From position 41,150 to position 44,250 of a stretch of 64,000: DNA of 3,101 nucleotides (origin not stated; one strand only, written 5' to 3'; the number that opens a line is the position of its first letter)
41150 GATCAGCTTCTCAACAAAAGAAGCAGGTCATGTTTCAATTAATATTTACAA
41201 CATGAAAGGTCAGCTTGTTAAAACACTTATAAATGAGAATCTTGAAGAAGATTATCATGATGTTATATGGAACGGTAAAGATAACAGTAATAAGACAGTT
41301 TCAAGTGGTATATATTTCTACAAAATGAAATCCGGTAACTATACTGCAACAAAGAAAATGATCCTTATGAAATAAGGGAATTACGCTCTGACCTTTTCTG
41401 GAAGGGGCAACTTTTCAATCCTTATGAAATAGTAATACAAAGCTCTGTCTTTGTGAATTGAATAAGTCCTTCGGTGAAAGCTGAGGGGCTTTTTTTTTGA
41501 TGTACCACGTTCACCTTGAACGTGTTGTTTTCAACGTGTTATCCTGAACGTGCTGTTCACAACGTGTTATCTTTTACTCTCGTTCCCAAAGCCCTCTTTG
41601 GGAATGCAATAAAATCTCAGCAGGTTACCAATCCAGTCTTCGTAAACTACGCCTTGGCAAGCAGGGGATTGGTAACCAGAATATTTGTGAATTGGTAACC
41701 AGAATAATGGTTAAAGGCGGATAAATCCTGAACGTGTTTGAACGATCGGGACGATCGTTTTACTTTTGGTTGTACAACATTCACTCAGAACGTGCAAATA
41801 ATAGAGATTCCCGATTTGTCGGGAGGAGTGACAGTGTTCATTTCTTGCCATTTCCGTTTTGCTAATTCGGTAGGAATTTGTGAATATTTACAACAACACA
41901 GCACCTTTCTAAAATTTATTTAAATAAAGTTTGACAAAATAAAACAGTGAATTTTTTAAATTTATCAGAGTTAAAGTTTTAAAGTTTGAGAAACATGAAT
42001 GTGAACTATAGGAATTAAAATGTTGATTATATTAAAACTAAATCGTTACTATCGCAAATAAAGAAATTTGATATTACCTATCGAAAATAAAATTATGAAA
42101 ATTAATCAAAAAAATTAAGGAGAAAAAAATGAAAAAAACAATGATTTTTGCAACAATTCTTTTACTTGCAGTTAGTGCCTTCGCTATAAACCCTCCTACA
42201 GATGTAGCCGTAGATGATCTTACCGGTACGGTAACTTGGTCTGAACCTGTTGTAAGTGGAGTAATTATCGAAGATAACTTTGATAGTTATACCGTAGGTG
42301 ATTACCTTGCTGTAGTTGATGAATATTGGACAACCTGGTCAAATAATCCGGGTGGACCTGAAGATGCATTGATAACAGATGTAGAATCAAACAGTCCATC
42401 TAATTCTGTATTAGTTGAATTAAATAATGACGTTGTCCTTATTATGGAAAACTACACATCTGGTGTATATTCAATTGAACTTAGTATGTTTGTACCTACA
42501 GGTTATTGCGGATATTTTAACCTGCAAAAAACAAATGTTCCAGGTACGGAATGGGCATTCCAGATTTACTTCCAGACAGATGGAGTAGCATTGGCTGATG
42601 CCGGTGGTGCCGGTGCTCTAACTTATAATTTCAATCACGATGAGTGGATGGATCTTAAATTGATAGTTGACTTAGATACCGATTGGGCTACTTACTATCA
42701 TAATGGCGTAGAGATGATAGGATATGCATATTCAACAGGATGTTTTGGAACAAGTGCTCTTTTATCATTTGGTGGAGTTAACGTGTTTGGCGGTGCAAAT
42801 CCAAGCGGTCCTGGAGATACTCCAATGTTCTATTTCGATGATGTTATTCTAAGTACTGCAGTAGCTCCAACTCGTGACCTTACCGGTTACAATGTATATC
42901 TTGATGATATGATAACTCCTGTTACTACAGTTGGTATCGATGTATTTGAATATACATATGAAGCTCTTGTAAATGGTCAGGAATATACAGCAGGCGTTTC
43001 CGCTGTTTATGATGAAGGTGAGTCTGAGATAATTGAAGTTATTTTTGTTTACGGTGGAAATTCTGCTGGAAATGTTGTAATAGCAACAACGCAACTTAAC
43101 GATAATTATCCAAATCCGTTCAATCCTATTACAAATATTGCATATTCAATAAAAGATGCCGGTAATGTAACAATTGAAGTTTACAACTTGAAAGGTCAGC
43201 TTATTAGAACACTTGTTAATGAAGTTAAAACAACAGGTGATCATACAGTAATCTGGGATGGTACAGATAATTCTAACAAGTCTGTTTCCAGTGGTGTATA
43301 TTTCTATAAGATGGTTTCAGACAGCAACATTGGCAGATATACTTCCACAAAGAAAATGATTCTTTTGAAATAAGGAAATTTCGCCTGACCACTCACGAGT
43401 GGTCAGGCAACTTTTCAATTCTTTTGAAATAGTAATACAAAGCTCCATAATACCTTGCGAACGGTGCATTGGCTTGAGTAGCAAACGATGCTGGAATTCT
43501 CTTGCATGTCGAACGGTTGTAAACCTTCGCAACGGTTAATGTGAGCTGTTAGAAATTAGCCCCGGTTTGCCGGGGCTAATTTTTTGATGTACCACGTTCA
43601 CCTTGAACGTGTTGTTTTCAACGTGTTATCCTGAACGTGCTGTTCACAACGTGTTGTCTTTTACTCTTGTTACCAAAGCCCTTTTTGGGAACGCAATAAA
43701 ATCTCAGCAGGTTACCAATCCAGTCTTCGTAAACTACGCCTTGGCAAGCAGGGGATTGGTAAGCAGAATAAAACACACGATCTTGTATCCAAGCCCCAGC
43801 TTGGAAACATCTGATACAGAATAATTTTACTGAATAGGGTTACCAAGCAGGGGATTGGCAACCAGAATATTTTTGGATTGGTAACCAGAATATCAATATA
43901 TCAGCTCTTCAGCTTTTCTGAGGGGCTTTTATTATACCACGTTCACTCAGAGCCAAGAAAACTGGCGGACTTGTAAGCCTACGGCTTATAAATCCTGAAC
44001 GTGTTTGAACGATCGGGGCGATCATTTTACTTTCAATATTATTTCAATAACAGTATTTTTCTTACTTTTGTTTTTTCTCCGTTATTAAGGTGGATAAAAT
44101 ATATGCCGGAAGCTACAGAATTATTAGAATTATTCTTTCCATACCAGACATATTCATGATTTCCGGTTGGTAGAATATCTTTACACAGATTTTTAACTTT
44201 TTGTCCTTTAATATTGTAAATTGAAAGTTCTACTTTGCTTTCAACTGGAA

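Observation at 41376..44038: Non-coding modules 3' of two paralogous T9SS cargo genes are far better conserved than the coding 3' ends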

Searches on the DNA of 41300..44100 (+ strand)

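Call 47: search_rna_families(source=window, start=41300, end=44100, threshold=evalue, max_evalue=1)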
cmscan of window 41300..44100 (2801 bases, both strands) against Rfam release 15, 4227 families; matches with E-value up to 1: 2.
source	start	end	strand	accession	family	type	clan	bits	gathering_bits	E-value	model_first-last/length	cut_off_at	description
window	41362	41496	+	RF02452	ncr1575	Gene; sRNA;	-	29.8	60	0.11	1-212/212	no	Bacillus sRNA ncr1575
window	43494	43582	+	RF02884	BcKCsr7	Gene; sRNA;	-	26.5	59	0.011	1-157/157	no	Burkholderia sRNA 7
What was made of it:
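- On Any Rfam family: In 41300-44100 only two hits appeared, at about half the gathering score (call 47).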

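Call 73: search_dna_similar(query=window:41485-41830:+, collection=phages, mode=distant, max_evalue=0.01, max_rows=10)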
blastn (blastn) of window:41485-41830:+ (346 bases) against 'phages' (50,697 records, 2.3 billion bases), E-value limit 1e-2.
No match.

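Call 74: search_dna_similar(query=window:41485-41830:+, collection=plasmids, mode=distant, max_evalue=0.01, max_rows=10)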
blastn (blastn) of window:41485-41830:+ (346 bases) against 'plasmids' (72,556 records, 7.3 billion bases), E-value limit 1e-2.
No match.

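Call 82: build_rna_model(alignment_id=A2, structure=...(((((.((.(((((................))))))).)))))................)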
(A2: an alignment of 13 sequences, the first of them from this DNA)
Model R1 built from alignment A2 (13 sequences, 62 columns); structure: as given.
model positions 61; base pairs 12; branch points 0; effective number of sequences 6.08; information 0.916 bits per position. Calibrated on 0.2 Mb of random sequence (short: E-values are rough).
structure used (alignment columns):
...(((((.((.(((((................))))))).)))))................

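Call 83: search_with_rna_model(model_id=R1, sources=[window, L019, L020, L025, L041, L044, L046, L047, L049, L051, L052, L053, L054, L056, L057, L059, L060, L061, L062, L063, L026, L027, L029, L030, L031, L032, L034, L036, L037, L038, L042, L043, L045, L018], max_evalue=1)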
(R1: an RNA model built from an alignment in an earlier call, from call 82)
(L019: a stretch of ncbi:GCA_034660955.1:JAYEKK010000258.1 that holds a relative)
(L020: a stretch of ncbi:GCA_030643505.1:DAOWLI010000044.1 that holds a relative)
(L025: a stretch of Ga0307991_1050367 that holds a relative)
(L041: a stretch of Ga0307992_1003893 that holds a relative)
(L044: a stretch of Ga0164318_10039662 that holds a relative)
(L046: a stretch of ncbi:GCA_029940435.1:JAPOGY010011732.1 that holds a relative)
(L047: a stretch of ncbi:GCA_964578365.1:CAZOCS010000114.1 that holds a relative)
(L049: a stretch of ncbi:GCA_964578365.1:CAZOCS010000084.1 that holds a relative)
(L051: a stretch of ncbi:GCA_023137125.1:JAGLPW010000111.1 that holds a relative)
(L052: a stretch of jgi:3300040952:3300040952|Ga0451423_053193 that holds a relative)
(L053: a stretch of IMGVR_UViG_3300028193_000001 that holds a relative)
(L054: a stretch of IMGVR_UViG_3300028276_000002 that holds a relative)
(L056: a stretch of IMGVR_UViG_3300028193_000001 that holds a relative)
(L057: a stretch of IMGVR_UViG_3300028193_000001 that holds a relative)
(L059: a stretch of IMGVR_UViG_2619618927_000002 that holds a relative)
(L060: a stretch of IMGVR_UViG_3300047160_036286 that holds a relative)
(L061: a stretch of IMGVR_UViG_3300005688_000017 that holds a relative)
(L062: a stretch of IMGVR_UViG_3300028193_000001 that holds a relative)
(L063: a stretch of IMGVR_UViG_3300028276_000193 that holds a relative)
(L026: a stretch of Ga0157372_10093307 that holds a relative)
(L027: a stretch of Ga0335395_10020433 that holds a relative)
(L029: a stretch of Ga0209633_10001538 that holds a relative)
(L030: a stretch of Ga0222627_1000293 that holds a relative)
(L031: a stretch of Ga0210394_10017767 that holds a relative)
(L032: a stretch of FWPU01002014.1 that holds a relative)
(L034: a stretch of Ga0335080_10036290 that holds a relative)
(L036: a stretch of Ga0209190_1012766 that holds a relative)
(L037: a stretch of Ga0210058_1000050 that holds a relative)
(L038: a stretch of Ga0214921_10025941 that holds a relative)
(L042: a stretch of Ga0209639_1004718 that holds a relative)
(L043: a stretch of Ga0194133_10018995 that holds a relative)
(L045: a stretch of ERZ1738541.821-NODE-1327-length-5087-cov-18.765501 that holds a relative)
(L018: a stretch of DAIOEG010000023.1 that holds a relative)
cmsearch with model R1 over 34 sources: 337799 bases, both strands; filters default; matches with E-value up to 1: 21.
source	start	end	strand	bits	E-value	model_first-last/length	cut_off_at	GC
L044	2734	2793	-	82.1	1.1e-14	1-61/61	no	0.35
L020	2448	2508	+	80.8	2.1e-14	1-61/61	no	0.39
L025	57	118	+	78.3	7.5e-14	1-61/61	no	0.35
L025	175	236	+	78.3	7.5e-14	1-61/61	no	0.35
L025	352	413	+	78.3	7.5e-14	1-61/61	no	0.35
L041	750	811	-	78.3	7.5e-14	1-61/61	no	0.35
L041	868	929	-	78.3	7.5e-14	1-61/61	no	0.35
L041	986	1047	-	78.3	7.5e-14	1-61/61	no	0.35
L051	1629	1688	+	71.7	2.1e-12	1-61/61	no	0.37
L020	9587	9646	+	71.6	2.2e-12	1-61/61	no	0.43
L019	2161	2222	+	71.5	2.2e-12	1-61/61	no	0.4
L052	1849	1910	+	70.3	4.1e-12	1-61/61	no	0.35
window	41373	41432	+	70.3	4.2e-12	1-61/61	no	0.4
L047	4545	4605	+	70.3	4.2e-12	1-61/61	no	0.44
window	43371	43432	+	66.3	3.2e-11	1-61/61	no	0.4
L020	11309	11365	+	60.7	5.4e-10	1-61/61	no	0.46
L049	5943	6002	-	60.6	5.4e-10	1-61/61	no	0.42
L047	2912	2971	+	57.8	2.3e-09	1-61/61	no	0.37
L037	4521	4576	-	21.2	0.24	1-61/61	no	0.25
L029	6053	6116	+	20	0.43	1-61/61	no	0.33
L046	4534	4607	-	18.5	0.92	1-61/61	no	0.23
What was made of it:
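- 41361..41431 (+): H unit, copy 1. The last 14 nt of the CDS (41361-41374, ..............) are followed by a 43-nt stem-loop piece (41375-41417) and an exact second copy of the 14-mer (41418-41431). CM R1 hit at 41373-41432, 70.3 bits (call 83).
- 43359..43431 (+): H unit, copy 2. The CDS tail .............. (43359-43372) is followed by a 45-nt stem-loop piece and an exact second copy of the tail (43418-43431). CM R1 hit at 66.3 bits (call 83).
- The CM finds nothing else in 338 kb (call 83).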

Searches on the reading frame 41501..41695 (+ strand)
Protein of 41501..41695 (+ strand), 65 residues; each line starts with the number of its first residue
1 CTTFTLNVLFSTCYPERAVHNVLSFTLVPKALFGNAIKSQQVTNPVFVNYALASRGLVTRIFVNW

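Call 33: find_homologous_proteins(query=window:41501-41695:+, max_evalue=1)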
Query seq(65 aa): no candidate shares three 5-residue words with the query. No homologue found.
